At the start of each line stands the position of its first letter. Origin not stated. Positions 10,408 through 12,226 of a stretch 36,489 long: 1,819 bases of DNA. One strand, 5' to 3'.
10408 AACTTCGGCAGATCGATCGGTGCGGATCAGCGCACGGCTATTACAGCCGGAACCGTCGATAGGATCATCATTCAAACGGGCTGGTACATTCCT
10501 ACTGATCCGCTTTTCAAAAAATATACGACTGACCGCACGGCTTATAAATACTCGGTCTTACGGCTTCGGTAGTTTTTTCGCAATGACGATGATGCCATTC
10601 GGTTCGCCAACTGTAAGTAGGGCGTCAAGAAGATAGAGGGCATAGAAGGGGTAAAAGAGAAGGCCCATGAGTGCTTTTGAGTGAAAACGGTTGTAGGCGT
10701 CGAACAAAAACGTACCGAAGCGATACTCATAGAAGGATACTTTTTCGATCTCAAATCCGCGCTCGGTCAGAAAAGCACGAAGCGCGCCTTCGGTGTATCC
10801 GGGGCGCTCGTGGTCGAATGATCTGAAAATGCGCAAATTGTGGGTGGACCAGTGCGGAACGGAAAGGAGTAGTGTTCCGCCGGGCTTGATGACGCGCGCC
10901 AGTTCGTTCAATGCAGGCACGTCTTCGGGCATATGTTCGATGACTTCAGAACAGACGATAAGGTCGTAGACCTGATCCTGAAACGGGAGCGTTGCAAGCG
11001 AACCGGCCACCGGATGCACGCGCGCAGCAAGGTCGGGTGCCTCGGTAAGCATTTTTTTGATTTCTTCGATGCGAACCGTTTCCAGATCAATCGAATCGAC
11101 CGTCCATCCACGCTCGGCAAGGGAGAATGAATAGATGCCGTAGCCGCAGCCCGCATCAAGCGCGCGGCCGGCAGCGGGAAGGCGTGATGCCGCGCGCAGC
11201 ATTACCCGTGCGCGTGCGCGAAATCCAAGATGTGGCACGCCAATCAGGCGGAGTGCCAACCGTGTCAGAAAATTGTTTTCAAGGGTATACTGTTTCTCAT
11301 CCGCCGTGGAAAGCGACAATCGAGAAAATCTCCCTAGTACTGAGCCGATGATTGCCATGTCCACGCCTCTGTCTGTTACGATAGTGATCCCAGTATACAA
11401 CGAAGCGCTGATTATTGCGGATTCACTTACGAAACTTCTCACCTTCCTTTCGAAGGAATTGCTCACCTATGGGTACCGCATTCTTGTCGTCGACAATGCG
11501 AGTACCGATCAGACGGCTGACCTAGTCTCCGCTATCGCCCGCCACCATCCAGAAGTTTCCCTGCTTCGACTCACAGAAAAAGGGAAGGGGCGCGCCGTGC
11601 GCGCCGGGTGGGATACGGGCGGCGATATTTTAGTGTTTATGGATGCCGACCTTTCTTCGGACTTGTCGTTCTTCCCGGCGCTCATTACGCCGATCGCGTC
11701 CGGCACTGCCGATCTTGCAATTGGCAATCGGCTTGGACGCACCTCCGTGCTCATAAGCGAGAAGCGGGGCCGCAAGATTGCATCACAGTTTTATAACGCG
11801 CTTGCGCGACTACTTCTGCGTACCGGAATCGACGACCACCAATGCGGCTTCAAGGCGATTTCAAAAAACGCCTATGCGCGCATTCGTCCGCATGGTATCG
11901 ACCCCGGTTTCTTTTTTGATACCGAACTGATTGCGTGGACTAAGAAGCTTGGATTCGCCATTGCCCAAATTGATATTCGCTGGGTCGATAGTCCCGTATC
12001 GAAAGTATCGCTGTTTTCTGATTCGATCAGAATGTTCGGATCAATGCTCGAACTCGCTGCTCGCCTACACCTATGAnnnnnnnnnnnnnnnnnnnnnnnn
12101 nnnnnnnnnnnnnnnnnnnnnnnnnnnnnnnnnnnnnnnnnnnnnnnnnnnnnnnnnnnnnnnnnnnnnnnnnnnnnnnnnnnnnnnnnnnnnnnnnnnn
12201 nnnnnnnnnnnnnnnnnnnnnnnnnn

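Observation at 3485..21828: Multi-branch polyprenyl-phosphate-sugar glycosylation locus: 4 Dpm1/GtrB-type GT2s, 1 GtrA, 4 GT-C-like membrane domains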

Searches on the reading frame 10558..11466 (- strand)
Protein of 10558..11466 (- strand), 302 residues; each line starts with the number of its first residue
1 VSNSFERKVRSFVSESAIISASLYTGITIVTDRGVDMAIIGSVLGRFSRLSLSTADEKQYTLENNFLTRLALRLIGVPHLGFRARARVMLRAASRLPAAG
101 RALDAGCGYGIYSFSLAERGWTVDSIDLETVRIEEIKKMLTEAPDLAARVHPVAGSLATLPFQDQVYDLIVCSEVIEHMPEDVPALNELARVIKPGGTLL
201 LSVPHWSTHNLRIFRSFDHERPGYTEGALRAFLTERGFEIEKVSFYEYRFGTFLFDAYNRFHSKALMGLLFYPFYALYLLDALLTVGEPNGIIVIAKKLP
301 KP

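Call 4: search_protein_families(library=pfam, proteins=[window:10558-11466:-], max_evalue=0.01)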
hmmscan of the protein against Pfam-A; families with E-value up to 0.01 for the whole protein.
window:10558-11466:- (302 aa): 10 families
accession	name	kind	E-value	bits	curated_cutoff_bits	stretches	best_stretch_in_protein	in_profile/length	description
PF08241.18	Methyltransf_11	-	2.3e-19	70.2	21.2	1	103-200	1-94/95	Methyltransferase domain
PF13489.12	Methyltransf_23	-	1.4e-17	64.4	27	1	85-242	9-163/164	Methyltransferase domain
PF13649.12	Methyltransf_25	-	2e-17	64.1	27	1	103-197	2-97/97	Methyltransferase domain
PF13847.12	Methyltransf_31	-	1.5e-13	51.1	27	1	100-205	5-113/145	Methyltransferase domain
PF08242.18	Methyltransf_12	-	6e-13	49.8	30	1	103-199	1-98/98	Methyltransferase domain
PF01209.24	Ubie_methyltran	-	1.8e-08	34.4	20.1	1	95-200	46-150/233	ubiE/COQ5 methyltransferase family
PF03848.20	TehB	-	1.1e-05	25.4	20.4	1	94-211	26-141/193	Tellurite resistance protein TehB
PF03141.22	Methyltransf_29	-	5e-05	22.5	23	1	101-205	120-221/506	Putative S-adenosyl-L-methionine-dependent methyltransferase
PF05401.17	NodS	-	0.0049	17.2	24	1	85-202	30-145/201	Nodulation protein S (NodS)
PF05175.20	MTS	-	0.0051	16.9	23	1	93-172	27-104/170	Methyltransferase small domain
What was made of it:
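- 10558..11466 (-): SAM-dependent methyltransferase inserted between GTC2 and GT2_2. PF08241 at E 2.3e-19 (call 4).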

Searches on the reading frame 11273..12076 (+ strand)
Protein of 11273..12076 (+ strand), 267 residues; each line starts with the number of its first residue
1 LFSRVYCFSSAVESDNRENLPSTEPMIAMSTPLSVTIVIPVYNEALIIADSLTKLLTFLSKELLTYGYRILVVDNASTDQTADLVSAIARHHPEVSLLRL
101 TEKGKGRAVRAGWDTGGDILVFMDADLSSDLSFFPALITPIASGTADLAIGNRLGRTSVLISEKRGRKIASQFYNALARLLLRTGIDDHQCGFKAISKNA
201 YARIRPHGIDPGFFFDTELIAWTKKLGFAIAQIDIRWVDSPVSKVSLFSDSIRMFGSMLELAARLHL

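Call 4: search_protein_families(library=pfam, proteins=[window:11273-12076:+], max_evalue=0.01)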
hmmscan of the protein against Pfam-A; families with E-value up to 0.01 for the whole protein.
window:11273-12076:+ (267 aa): 3 families
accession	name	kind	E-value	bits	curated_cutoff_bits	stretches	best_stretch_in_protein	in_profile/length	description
PF00535.33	Glycos_transf_2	-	2.5e-22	80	23.3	1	36-203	1-166/168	Glycosyl transferase family 2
PF13641.12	Glyco_tranf_2_3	-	7.4e-05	23.3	27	1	35-141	3-111/230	Glycosyltransferase like family 2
PF10111.15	Glyco_tranf_2_2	-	0.00031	20.8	27.3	1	36-127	1-92/276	Glycosyltransferase like family 2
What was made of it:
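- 11348..12076 (+): GT2_2: a short soluble GT2 of 242 aa that resembles polyprenyl-phosphate sugar synthases. PF00535 at E 2.5e-22 (call 4).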

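Call 6: search_protein_families(library=ncbifam, proteins=[window:11273-12076:+], max_evalue=0.01)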
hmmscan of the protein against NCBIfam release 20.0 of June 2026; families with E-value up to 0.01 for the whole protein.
window:11273-12076:+ (267 aa): 17 families
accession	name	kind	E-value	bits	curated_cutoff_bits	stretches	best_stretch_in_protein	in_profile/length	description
TIGR04182.1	glyco_TIGR04182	equivalog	1.8e-16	60.4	325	1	35-257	2-213/293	S-layer glycoprotein N-glycosyltransferase AglJ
NF047588.1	GlcsyltransPgfSStrep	equivalog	1.2e-14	54.3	500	1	34-204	2-167/308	glycosyltransferase PgfS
NF007986.1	PRK10714.1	equivalog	1.7e-12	47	529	1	34-197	7-165/316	undecaprenyl-phosphate 4-deoxy-4-formamido-L-arabinose transferase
NF010496.0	PRK13915.1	equivalog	2.4e-11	43.3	262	1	23-141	21-142/307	glucosyl-3-phosphoglycerate synthase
TIGR03937.1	PgaC_IcaA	equivalog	2.8e-10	39.7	422.3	1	19-127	32-136/407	poly-beta-1,6-N-acetyl-D-glucosamine synthase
NF038302.1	EPS_HpsE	equivalog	2.3e-09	36.7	300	1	34-126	2-96/307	hormogonium polysaccharide biosynthesis glycosyltransferase HpsE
NF007482.0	PRK10073.1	equivalog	9.8e-09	34.6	423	1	31-152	4-121/334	glycosyltransferase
TIGR03965.1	mycofact_glyco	equivalog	1.5e-08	34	280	1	27-145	69-183/467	mycofactocin biosynthesis glycosyltransferase MftF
TIGR04283.1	glyco_like_mftF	equivalog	2.7e-08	33.7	182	1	36-141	2-97/221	TIGR04283 family arsenosugar biosynthesis glycosyltransferase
NF058614.1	PPMAGASynPpgS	equivalog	4.6e-08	32.7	370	1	35-199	2-160/226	polyprenyl-phospho-N-acetylgalactosaminyl synthase PpgS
TIGR03469.1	HpnB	hypoth_equivalog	6e-07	28.8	379.25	1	24-113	35-117/386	hopene-associated glycosyltransferase HpnB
NF041875.1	EPS_EpsD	equivalog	2.8e-06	26.9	370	1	35-134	1-97/325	exopolysaccharide biosynthesis glycosyltransferase EpsD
NF045692.1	OglycostaseCruG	equivalog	2.7e-05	23.3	600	1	34-99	42-102/386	2'-O-glycosyltransferase CruG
TIGR03111.1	glyc2_xrt_Gpos1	hypoth_equivalog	5.1e-05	22.3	363.95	1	34-126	50-141/439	TIGR03111 family XrtG-associated glycosyltransferase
NF053846.1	glyco_with_XrtP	equivalog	0.00018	20.3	520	1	35-115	43-121/440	XrtP-associated glycosyltransferase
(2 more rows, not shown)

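Call 12: search_solved_structures(query=window:11348-12076:+, max_evalue=0.01)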
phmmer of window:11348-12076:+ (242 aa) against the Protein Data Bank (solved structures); distinct sequences matched with E-value up to 0.01: 21.
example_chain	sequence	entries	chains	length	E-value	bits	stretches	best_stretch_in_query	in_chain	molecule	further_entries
5mlz_A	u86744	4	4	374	4e-14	56.5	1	8-178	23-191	Dolichol monophosphate mannose synthase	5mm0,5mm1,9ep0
9hwj_A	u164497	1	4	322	1.7e-09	41.3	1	9-173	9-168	Undecaprenyl-phosphate 4-deoxy-4-formamido-L-arabinose transferase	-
9bhc_C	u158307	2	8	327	1.8e-09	41.2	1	9-171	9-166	Undecaprenyl-phosphate 4-deoxy-4-formamido-L-arabinose transferase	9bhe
8vxh_A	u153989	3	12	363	2.3e-09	40.9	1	9-171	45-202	Undecaprenyl-phosphate 4-deoxy-4-formamido-L-arabinose transferase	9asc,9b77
6yv7_B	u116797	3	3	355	1.1e-06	32.2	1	9-102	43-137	Glycosyl transferase, family 2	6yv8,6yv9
6yv7_A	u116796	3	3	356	1.1e-06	32.2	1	9-102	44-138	Glycosyl transferase, family 2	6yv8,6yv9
4y6n_A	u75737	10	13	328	8.6e-05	26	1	9-121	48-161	Glucosyl-3-phosphoglycerate synthase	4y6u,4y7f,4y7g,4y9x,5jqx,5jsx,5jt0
3e25_A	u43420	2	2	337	9.2e-05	25.9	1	9-121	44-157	Putative uncharacterized protein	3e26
4ddz_A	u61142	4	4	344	9.7e-05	25.8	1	9-121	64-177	GLUCOSYL-3-PHOSPHOGLYCERATE SYNTHASE (GpgS) | Glucosyl-3-phosphoglycerate synthase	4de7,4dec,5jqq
5ekp_C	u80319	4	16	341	0.00017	25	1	7-132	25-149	Uncharacterized glycosyltransferase sll0501 | Glycosyltransferase sll0501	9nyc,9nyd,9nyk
9nye_A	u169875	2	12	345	0.00018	25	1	7-132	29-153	Glycosyltransferase sll0501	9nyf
5eke_A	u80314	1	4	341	0.00018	24.9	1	7-132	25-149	Uncharacterized glycosyltransferase sll0501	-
7pdo_A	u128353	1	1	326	0.00025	24.4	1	9-117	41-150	Glucosyl-3-phosphoglycerate synthase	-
7p5l_A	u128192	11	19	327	0.00026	24.4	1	9-117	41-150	Glucosyl-3-phosphoglycerate synthase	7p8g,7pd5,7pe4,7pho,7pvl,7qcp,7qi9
3ckj_A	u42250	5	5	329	0.0015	21.9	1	10-120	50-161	Putative uncharacterized protein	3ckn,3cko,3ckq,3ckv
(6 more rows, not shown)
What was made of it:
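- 11348..12076 (+): DPMS 5mlz matches at E 4e-14 over residues 8-178, followed by ArnC (call 12).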
